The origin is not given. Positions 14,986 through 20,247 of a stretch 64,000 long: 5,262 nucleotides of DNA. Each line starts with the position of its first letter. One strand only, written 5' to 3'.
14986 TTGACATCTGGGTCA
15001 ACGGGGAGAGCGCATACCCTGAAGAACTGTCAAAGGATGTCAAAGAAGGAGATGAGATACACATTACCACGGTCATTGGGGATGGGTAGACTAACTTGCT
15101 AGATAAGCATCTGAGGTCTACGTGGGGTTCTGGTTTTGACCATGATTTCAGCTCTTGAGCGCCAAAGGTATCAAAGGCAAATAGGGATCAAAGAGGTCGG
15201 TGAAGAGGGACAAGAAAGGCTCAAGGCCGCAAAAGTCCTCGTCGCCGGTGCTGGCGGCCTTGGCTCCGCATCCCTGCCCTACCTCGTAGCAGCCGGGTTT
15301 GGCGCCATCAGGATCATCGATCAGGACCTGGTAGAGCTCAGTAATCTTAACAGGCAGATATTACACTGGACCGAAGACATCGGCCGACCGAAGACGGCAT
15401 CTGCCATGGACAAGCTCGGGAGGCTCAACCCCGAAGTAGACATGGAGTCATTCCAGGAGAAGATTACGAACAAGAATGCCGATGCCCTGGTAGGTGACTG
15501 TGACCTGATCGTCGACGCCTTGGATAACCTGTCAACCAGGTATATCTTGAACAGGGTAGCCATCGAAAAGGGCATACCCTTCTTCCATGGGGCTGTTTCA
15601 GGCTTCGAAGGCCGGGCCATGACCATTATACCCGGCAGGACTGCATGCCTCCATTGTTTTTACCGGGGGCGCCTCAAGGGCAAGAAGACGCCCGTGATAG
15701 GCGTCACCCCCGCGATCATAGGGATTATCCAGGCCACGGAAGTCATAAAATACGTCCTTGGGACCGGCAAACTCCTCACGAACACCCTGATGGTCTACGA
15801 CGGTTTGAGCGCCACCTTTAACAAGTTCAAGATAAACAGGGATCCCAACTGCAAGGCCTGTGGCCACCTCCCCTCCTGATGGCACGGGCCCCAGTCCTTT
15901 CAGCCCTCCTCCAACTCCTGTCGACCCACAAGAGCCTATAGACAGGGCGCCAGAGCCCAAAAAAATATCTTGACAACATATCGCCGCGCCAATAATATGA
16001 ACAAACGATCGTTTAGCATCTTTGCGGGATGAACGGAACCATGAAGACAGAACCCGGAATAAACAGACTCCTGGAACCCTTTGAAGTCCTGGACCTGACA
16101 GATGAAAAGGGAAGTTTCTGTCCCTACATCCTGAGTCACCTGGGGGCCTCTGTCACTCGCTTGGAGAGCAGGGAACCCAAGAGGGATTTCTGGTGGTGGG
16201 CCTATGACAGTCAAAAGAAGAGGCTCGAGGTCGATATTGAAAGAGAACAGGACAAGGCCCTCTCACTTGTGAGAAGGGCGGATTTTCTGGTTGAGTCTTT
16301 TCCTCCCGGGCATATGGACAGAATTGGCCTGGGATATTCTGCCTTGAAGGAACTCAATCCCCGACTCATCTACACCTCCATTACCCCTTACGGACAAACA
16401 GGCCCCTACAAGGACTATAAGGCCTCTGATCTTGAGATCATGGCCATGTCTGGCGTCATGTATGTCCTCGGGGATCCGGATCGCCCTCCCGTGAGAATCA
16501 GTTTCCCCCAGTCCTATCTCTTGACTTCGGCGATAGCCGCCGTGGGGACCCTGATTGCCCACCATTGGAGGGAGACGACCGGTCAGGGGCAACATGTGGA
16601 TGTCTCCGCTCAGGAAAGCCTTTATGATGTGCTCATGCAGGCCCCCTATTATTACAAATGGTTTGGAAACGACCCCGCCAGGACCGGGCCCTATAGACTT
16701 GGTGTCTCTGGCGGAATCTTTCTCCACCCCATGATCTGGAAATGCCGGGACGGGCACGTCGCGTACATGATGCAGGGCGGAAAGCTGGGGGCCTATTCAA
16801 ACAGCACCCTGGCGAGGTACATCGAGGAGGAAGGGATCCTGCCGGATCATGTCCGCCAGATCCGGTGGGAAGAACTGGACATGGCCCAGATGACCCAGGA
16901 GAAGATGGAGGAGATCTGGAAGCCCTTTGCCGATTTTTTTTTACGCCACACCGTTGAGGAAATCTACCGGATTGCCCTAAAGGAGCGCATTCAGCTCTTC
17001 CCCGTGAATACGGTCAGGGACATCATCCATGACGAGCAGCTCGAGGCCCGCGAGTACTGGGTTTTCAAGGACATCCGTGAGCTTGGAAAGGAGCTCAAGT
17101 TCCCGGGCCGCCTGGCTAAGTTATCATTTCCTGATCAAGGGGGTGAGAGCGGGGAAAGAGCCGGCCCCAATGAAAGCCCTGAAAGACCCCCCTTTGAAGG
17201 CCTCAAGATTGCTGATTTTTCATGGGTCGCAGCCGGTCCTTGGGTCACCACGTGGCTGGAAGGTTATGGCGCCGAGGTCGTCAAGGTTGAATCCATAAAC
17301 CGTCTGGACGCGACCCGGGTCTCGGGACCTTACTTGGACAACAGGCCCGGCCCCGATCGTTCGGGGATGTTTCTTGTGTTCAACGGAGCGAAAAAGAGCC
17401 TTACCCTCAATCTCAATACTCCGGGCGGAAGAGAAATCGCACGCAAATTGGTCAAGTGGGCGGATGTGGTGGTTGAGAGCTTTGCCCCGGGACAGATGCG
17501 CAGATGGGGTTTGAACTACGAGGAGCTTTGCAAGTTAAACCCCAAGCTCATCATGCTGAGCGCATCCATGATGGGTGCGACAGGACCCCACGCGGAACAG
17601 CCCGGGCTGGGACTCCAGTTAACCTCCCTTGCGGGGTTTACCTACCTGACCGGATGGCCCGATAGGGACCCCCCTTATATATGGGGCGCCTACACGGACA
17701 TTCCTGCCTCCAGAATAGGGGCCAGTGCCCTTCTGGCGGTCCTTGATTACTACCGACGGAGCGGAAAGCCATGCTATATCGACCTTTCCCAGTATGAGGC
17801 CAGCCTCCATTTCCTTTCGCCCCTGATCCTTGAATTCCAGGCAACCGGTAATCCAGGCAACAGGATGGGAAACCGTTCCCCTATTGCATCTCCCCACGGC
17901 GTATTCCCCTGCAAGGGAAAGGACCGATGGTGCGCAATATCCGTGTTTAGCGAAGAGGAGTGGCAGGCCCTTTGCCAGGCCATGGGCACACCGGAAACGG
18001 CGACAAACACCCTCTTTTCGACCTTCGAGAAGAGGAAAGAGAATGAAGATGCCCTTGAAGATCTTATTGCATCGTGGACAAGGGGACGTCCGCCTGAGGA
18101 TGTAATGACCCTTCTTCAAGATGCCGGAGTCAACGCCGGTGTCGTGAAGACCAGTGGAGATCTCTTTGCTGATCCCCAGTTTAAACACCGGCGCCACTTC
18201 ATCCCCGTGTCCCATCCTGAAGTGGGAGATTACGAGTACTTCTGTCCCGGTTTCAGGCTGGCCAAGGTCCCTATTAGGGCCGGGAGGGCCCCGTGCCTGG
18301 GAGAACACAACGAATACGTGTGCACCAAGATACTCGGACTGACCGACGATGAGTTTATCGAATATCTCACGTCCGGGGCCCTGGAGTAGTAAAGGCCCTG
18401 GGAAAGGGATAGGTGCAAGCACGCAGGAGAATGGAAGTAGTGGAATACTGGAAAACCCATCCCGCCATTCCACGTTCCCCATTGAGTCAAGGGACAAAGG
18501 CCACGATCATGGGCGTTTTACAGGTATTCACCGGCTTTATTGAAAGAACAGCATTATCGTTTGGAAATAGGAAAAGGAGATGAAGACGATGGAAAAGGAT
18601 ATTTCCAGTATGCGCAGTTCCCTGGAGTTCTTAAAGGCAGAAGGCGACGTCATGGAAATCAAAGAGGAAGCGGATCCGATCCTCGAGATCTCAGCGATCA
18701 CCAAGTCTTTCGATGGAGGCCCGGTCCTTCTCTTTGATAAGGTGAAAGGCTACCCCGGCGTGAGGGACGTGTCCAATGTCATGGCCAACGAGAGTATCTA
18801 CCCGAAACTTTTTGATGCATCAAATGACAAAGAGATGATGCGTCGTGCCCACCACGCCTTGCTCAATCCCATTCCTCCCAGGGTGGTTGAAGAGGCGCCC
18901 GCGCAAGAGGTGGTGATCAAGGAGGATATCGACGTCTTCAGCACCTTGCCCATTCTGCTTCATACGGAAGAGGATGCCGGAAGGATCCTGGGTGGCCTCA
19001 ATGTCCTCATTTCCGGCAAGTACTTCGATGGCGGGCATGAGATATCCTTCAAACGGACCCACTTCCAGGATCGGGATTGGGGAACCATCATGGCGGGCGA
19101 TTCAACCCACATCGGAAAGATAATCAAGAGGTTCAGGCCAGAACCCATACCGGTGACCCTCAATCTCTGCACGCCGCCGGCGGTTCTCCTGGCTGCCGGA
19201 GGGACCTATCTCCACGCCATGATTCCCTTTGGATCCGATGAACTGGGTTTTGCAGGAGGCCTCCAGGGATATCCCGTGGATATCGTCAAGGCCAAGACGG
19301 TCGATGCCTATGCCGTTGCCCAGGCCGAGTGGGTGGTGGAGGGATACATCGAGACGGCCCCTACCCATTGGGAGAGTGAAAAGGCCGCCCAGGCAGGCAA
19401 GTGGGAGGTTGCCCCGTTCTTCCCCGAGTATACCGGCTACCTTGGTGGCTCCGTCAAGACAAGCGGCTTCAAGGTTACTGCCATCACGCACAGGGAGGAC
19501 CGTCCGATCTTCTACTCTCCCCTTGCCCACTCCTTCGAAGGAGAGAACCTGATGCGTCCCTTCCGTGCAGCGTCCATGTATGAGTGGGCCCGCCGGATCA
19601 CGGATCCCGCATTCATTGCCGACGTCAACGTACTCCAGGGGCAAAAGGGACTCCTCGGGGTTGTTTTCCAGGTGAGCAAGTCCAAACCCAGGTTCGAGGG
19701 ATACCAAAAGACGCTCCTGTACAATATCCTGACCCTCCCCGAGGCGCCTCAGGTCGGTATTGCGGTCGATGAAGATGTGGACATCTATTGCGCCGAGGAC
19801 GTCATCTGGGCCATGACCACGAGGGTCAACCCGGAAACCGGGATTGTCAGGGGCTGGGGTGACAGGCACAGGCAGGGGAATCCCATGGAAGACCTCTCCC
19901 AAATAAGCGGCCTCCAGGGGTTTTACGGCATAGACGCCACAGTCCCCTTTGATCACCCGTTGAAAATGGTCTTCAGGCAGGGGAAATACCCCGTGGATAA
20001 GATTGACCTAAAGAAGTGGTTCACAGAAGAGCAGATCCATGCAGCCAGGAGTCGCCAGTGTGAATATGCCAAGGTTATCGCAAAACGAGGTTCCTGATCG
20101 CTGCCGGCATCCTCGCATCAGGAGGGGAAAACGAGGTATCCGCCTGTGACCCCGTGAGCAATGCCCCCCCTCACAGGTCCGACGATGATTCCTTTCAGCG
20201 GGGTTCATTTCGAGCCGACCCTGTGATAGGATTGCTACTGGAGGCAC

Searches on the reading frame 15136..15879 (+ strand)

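Call 10: search_protein_families(library=pfam, proteins=[window:15136-15879:+], max_evalue=0.001)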
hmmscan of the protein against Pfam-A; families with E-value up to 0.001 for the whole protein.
window:15136-15879:+ (247 aa): 2 families
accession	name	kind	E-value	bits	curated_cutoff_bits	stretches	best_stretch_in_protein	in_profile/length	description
PF00899.27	ThiF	-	2.3e-75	253.2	28.1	1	12-240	1-237/238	ThiF family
PF03435.24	Sacchrp_dh_NADP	-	0.0007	20.4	25.1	0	34-150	1-96/129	Saccharopine dehydrogenase NADP binding domain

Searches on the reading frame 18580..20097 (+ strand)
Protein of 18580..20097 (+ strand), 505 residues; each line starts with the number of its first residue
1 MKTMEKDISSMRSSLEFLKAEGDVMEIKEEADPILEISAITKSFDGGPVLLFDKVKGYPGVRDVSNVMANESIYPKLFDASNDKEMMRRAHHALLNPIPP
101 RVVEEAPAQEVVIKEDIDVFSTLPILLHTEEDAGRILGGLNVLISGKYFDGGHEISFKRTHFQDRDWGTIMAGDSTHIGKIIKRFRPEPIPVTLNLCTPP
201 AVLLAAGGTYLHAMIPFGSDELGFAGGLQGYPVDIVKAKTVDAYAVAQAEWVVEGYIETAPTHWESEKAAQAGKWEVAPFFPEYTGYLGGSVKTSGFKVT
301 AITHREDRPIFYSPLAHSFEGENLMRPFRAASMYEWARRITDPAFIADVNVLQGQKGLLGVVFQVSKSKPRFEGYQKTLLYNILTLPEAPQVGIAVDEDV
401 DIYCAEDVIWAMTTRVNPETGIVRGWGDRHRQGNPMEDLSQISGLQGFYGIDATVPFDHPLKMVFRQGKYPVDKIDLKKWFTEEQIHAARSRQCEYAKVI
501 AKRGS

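Call 10: search_protein_families(library=pfam, proteins=[window:18580-20097:+], max_evalue=0.001)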
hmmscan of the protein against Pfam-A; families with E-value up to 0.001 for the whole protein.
window:18580-20097:+ (505 aa): 3 families
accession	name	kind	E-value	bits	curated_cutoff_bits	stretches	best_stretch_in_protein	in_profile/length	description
PF01977.22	UbiD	-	9.7e-32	110.3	23.3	1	103-312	3-199/206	3-octaprenyl-4-hydroxybenzoate carboxy-lyase Rift-related domain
PF20695.2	UbiD_N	-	3.6e-12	46.6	24.3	1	15-83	1-68/78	3-octaprenyl-4-hydroxybenzoate carboxy-lyase N-terminal domain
PF20696.2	UbiD_C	-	4e-10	40.2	24.2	1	324-423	3-100/127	3-octaprenyl-4-hydroxybenzoate carboxy-lyase C-terminal domain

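Call 50: search_solved_structures(query=window:18580-20097:+, max_evalue=0.00001)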
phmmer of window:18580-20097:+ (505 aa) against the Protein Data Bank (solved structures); distinct sequences matched with E-value up to 0.00001: 40.
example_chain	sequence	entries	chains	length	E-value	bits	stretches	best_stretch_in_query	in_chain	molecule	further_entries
8oz5_A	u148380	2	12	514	3.8e-82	279.6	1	10-504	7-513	Phthaloyl-CoA decarboxylase (Pcd)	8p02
8pmk_A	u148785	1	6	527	3.9e-82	279.6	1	10-504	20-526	Phthaloyl-CoA decarboxylase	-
6h6v_A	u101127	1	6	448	1.5e-38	135.8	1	10-478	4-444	3-polyprenyl-4-hydroxybenzoate decarboxylase and related decarboxylases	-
5o3n_A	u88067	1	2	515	2.4e-38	135.1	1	5-481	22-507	3,4-dihydroxybenzoate decarboxylase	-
6h6x_B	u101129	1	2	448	2.8e-38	134.9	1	10-478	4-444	3-polyprenyl-4-hydroxybenzoate decarboxylase and related decarboxylases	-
5ny5_A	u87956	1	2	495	3e-38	134.8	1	8-481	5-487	3,4-dihydroxybenzoate decarboxylase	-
5o3m_A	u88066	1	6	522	1.4e-34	122.7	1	46-459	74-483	Protocatechuate decarboxylase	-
7ae4_A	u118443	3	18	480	5.2e-30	107.6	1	7-457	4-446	Phenolic acid decarboxylase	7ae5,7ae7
7abo_C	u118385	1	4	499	7.7e-19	70.8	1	4-265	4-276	UbiD-like decarboxylase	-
4ip2_A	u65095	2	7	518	8.8e-19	70.6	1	4-265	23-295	Aromatic Acid Decarboxylase | PA0254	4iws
7abn_D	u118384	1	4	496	1.6e-18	69.7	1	10-265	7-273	UbiD-like decarboxylase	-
7p9q_A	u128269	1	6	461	1.5e-16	63.2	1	8-425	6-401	AnInD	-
6da6_A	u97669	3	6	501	4.6e-16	61.6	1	6-285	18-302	UbiD-like decarboxylase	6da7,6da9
6r30_A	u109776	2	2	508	1e-15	60.5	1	11-418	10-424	Ferulic acid decarboxylase 1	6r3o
7nf3_A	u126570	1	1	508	1.2e-15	60.3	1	11-418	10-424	Ferulic acid decarboxylase 1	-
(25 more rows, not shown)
